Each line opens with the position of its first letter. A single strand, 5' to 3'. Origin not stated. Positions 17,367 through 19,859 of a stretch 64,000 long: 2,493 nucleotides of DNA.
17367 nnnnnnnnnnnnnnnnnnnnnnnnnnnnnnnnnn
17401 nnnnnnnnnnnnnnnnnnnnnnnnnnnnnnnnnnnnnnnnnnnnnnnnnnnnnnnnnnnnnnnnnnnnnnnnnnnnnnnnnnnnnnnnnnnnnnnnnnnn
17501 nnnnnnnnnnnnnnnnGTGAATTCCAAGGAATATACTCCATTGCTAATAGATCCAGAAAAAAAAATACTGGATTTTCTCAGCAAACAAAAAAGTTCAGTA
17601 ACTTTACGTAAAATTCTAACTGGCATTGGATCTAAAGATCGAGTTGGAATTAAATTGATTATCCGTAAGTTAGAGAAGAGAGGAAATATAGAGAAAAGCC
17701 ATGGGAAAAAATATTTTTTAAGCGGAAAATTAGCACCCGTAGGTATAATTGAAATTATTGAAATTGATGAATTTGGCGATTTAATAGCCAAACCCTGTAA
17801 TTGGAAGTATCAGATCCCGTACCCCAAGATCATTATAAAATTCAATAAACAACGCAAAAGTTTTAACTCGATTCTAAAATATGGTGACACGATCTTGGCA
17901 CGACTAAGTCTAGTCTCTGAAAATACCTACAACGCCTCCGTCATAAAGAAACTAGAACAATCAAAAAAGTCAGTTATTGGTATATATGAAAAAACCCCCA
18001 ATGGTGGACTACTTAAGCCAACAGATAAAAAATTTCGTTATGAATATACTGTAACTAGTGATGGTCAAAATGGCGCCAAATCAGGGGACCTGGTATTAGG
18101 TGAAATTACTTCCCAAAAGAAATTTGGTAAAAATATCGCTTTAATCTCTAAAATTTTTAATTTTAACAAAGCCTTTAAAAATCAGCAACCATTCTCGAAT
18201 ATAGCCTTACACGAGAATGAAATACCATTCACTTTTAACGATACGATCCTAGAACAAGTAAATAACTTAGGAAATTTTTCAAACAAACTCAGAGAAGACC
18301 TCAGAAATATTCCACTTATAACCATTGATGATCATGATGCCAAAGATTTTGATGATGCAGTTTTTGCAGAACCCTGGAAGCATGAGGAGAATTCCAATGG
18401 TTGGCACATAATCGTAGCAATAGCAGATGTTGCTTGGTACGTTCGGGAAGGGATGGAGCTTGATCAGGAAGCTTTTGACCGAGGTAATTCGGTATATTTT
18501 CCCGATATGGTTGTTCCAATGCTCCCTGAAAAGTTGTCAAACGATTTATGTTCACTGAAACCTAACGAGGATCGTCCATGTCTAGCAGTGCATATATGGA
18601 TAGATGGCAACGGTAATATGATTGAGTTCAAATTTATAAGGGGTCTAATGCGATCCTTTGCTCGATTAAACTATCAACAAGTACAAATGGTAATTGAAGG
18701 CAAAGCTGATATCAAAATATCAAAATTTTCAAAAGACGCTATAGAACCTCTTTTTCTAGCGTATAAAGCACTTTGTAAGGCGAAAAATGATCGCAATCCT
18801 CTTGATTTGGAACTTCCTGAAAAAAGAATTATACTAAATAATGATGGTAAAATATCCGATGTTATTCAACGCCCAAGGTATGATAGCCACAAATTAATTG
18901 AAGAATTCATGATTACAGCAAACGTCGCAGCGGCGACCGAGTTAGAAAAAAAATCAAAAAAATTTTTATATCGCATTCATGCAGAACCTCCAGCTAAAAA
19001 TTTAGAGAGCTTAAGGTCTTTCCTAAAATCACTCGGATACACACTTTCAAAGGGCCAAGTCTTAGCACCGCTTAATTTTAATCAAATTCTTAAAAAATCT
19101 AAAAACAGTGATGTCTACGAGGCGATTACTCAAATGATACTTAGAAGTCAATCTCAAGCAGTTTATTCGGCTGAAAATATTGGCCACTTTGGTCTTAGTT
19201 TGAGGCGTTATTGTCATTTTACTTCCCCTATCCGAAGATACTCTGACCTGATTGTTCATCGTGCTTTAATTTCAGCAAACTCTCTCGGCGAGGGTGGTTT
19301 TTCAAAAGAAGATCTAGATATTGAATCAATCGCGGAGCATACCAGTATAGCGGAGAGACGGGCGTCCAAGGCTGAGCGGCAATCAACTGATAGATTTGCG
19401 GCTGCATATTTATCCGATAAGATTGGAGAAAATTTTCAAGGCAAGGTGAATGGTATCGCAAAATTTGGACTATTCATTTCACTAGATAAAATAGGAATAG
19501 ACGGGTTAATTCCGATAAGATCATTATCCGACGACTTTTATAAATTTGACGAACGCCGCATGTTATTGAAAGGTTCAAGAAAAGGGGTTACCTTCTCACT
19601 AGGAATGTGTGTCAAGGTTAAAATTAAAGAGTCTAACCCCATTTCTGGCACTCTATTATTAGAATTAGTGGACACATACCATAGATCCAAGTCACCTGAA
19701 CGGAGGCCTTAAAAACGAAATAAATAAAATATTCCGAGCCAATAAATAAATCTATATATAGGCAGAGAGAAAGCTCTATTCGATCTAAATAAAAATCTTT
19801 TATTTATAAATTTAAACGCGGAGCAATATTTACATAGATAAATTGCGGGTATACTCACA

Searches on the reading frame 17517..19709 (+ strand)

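Call 103: search_protein_families(library=pfam, proteins=[window:17517-19709:+], max_evalue=0.00001)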
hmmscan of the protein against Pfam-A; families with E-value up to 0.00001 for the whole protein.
window:17517-19709:+ (731 aa): 2 families
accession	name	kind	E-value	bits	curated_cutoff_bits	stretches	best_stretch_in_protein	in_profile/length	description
PF00773.25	RNB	-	1.7e-99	333.6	29.3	1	259-586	1-322/326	RNB domain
PF00575.29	S1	-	1.5e-09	38.5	22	1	634-705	2-61/74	S1 RNA binding domain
